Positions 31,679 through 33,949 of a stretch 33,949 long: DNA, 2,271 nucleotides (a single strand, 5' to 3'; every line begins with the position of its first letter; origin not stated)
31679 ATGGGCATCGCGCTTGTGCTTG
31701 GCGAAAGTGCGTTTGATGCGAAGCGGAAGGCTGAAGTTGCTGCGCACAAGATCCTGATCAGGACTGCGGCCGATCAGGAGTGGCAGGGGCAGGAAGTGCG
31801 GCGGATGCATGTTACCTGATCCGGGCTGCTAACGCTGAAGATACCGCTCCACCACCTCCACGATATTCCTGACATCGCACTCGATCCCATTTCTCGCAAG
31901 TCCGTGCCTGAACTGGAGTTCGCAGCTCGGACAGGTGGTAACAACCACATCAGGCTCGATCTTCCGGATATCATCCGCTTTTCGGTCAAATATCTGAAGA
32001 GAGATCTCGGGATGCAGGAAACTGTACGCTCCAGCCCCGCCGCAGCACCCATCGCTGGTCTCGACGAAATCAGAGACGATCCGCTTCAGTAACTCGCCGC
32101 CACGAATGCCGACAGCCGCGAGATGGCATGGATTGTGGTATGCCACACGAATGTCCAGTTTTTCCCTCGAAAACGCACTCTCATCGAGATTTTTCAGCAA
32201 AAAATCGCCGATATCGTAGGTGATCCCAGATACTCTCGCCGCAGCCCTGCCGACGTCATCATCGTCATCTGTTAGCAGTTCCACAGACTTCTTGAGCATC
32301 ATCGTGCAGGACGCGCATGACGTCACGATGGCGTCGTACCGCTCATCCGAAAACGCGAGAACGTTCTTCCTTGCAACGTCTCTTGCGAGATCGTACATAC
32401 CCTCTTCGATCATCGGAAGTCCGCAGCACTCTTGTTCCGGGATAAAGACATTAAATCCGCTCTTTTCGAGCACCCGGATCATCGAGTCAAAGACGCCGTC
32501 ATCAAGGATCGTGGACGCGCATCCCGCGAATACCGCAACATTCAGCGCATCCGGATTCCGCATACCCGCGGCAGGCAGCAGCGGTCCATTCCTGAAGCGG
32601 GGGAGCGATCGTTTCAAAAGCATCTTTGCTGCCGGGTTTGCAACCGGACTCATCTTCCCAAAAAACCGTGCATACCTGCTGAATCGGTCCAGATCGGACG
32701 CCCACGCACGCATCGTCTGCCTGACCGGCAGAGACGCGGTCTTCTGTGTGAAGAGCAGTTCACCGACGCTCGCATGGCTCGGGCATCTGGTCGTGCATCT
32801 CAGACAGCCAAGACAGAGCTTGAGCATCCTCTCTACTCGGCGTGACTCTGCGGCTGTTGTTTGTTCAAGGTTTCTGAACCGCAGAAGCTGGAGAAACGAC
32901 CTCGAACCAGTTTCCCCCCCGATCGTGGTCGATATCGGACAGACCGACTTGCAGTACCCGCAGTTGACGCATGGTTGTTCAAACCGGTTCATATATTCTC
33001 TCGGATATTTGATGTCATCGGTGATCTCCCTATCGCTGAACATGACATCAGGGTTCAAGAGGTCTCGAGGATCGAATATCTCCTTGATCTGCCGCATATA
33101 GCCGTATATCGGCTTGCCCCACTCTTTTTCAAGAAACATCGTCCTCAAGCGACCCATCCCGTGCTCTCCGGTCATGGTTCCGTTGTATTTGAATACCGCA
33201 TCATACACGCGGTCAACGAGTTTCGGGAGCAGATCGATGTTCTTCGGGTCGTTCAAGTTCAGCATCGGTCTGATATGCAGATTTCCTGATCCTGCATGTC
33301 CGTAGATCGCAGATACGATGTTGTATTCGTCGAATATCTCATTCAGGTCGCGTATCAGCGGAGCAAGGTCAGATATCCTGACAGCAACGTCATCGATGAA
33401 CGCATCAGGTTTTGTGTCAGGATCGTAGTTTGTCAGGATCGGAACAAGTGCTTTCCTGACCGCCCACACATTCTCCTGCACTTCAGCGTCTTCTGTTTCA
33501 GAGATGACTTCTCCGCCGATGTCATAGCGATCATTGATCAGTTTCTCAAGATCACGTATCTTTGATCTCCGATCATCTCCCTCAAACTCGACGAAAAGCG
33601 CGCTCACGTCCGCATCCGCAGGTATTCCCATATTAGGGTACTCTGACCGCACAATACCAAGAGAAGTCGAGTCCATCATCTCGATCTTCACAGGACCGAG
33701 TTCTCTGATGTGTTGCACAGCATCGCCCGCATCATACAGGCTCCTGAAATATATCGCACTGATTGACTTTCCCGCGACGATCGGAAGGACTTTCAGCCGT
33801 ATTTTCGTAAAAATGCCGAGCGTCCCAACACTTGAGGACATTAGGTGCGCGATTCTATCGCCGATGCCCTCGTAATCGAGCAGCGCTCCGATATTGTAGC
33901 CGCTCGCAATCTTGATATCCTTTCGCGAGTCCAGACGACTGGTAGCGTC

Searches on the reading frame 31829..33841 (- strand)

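Call 66: search_protein_families(library=pfam, proteins=[window:31829-33841:-], max_evalue=0.001)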
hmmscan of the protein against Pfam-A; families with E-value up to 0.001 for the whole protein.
window:31829-33841:- (670 aa): 10 families
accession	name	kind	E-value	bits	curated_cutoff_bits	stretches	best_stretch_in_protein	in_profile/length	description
PF02913.24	FAD-oxidase_C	-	1.4e-52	179.3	21.2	1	30-265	10-246/248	FAD linked oxidases, C-terminal domain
PF02754.22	CCG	-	8.8e-30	103.1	20.6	2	435-517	1-85/85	Cysteine-rich domain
PF13183.11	Fer4_8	-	1.3e-09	38.9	27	1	290-356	4-67/68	4Fe-4S dicluster domain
PF13534.11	Fer4_17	-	2.9e-06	28.2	22.2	1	291-356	2-59/61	4Fe-4S dicluster domain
PF13237.11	Fer4_10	-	3.6e-06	27.3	25.5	1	288-354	6-53/53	4Fe-4S dicluster domain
PF12838.12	Fer4_7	-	1.1e-05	26.3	27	1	291-357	2-52/52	4Fe-4S dicluster domain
PF14697.11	Fer4_21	-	1.2e-05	25.8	35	0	280-307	30-57/59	4Fe-4S dicluster domain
PF13187.11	Fer4_9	-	1.6e-05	25.2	27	1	291-356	2-50/52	4Fe-4S dicluster domain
PF12837.12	Fer4_6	-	3.2e-05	24.1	25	0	288-302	6-20/24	4Fe-4S binding domain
PF00037.32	Fer4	-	0.00023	21.3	21.1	0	291-302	8-19/24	4Fe-4S binding domain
